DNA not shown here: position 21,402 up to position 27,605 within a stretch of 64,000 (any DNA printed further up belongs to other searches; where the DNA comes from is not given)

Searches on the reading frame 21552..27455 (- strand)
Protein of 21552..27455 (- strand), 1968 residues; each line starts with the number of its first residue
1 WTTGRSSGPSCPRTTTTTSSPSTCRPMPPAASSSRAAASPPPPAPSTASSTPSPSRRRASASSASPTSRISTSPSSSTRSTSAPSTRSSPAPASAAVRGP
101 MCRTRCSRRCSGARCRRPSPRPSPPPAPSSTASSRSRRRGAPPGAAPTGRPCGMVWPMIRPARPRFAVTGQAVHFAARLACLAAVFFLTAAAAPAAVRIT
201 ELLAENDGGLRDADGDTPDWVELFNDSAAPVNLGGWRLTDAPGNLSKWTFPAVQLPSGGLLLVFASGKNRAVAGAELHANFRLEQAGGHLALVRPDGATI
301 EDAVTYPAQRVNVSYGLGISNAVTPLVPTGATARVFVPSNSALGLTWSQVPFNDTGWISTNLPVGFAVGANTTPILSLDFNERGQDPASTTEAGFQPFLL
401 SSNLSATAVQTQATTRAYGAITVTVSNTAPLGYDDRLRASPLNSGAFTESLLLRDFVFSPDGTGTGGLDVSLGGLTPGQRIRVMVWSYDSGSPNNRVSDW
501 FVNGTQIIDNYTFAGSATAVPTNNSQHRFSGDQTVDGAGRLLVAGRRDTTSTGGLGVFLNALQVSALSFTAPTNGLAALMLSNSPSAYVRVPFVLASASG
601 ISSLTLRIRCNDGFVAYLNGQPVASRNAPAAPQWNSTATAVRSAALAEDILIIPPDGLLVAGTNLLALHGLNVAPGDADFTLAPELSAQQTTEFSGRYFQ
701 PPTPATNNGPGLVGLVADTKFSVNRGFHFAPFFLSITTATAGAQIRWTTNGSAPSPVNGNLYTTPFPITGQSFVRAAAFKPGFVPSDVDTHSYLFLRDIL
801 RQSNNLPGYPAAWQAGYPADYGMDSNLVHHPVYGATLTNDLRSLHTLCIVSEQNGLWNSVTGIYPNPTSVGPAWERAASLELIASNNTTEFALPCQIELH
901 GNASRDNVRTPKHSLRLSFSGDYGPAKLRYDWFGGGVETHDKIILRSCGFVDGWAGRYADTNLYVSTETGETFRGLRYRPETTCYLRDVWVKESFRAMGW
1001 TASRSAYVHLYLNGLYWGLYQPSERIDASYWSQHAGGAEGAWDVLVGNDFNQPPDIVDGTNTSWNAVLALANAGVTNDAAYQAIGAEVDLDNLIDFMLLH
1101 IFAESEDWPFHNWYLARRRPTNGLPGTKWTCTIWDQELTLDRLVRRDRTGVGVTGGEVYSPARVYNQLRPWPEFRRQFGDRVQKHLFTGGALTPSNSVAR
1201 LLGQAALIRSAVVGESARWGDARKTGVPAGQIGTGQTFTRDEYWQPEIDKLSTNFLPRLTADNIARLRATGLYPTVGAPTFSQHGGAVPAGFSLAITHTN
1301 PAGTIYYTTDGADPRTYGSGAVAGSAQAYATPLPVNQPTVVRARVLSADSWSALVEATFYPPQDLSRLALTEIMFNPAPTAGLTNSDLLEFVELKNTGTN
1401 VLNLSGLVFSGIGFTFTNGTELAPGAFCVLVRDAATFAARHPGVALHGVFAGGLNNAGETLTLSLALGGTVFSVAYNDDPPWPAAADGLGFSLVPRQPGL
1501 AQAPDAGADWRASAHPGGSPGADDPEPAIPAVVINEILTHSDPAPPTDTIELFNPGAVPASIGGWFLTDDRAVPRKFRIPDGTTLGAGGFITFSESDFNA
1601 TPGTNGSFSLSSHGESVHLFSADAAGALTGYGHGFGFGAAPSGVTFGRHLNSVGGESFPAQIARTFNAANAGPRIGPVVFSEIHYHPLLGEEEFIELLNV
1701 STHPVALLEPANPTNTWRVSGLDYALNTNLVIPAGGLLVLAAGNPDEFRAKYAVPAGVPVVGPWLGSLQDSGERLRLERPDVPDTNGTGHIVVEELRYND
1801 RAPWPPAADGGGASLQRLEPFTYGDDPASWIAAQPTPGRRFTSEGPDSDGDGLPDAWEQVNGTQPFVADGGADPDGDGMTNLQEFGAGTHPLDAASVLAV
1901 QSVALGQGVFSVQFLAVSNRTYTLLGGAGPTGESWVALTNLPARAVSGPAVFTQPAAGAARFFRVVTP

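Call 13: search_protein_families(library=pfam, proteins=[window:21552-27455:-], max_evalue=0.001)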
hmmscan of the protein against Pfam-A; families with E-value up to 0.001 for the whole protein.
window:21552-27455:- (1968 aa): 5 families
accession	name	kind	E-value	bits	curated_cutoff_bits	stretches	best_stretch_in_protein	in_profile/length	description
PF00932.25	LTD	-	7.9e-44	148.9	34.3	3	191-306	2-107/109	Lamin Tail Domain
PF13290.12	CHB_HEX_C_1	-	8.2e-21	74.2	22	2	734-789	12-66/67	Chitobiase/beta-hexosaminidase C-terminal domain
PF08757.17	CotH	-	1.9e-20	74.1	23.8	1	985-1234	48-300/322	CotH kinase protein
PF13287.12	Fn3_assoc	-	1.3e-19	70.4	23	2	735-793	2-59/59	Fn3 associated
PF18884.5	TSP3_bac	-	4.6e-06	26.8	25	0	1847-1865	1-19/22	Bacterial TSP3 repeat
